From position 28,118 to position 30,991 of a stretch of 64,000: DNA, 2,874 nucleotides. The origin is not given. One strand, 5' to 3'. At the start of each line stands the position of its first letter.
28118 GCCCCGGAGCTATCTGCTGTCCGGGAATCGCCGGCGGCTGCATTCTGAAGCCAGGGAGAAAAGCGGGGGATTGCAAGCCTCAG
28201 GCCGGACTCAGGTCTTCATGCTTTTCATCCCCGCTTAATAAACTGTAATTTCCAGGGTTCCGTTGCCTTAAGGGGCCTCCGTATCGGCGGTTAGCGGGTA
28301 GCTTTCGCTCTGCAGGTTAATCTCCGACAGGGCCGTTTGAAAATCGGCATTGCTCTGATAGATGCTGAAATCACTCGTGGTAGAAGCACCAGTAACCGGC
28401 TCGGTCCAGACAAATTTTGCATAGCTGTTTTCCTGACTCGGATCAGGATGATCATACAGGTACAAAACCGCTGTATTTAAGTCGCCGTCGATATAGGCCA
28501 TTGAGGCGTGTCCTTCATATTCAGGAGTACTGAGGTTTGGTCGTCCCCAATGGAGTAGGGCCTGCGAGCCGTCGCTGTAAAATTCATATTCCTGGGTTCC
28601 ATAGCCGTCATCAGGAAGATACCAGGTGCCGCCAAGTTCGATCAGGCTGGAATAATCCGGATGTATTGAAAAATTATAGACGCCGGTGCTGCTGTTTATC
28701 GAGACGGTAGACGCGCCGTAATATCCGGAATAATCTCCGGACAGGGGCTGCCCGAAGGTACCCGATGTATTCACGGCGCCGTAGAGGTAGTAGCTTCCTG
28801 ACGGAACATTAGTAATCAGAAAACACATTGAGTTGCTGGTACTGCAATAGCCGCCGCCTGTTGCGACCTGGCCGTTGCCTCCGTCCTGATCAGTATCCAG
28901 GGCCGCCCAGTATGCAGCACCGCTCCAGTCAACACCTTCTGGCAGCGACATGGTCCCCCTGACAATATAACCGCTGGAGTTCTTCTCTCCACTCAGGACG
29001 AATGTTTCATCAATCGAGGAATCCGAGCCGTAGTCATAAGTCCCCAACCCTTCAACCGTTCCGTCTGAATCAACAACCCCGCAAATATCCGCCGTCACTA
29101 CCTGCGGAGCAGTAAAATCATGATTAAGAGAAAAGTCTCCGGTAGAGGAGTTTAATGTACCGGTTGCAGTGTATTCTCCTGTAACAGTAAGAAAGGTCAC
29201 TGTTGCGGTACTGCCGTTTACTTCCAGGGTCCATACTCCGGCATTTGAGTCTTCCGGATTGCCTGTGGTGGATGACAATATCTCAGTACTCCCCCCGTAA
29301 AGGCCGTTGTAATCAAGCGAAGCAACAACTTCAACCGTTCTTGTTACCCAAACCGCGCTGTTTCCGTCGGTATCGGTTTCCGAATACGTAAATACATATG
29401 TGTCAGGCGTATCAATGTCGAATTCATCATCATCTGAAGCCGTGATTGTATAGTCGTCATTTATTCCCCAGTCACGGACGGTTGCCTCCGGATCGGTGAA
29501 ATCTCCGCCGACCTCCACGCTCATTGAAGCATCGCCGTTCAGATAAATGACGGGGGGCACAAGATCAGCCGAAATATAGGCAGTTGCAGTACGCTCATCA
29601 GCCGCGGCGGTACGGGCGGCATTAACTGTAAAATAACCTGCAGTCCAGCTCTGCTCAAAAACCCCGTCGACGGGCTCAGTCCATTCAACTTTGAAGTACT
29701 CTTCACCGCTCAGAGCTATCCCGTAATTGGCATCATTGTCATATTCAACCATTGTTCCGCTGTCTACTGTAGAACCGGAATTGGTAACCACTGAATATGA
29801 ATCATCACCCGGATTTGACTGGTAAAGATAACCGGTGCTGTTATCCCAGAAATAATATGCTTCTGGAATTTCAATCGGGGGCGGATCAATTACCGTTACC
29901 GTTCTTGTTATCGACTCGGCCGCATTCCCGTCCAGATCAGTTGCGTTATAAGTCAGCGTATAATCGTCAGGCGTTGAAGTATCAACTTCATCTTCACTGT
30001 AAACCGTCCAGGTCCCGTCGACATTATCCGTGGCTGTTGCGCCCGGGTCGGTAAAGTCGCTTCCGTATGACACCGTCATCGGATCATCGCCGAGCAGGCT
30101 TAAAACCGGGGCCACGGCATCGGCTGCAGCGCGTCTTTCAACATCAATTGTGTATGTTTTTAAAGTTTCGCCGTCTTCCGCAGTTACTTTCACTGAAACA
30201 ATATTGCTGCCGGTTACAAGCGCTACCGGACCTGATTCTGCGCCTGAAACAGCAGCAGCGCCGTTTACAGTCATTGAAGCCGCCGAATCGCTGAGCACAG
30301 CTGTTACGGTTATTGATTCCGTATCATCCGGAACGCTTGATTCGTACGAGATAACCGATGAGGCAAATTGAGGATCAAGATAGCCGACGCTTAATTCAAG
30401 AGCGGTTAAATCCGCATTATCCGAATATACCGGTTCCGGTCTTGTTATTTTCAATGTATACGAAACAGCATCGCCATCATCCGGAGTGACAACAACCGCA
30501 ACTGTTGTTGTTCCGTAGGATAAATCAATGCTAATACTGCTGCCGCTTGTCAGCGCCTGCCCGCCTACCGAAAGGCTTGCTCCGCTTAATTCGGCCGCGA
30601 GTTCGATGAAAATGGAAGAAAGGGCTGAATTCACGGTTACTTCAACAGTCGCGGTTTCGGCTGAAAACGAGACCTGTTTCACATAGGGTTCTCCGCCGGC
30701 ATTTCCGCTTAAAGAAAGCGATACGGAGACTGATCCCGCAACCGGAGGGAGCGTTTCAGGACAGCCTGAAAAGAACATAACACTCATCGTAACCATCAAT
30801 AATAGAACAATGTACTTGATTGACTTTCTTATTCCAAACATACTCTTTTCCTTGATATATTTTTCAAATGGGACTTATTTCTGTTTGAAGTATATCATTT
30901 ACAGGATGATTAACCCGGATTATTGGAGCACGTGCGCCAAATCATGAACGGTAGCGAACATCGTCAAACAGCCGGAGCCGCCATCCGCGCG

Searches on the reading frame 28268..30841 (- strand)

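Call 43: search_protein_families(library=pfam, proteins=[window:28268-30841:-], max_evalue=0.00001)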
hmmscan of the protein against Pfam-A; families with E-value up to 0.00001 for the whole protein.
window:28268-30841:- (857 aa): 2 families
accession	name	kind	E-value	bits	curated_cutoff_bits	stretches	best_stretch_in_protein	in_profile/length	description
PF12733.13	Cadherin-like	-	1.9e-29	102.3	24.2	2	146-237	2-89/89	Cadherin-like beta sandwich domain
PF16403.11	Bact_surface_Ig-like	-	6.3e-29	100.3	27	2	248-317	2-71/71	Bacterial surface protein, Ig-like domain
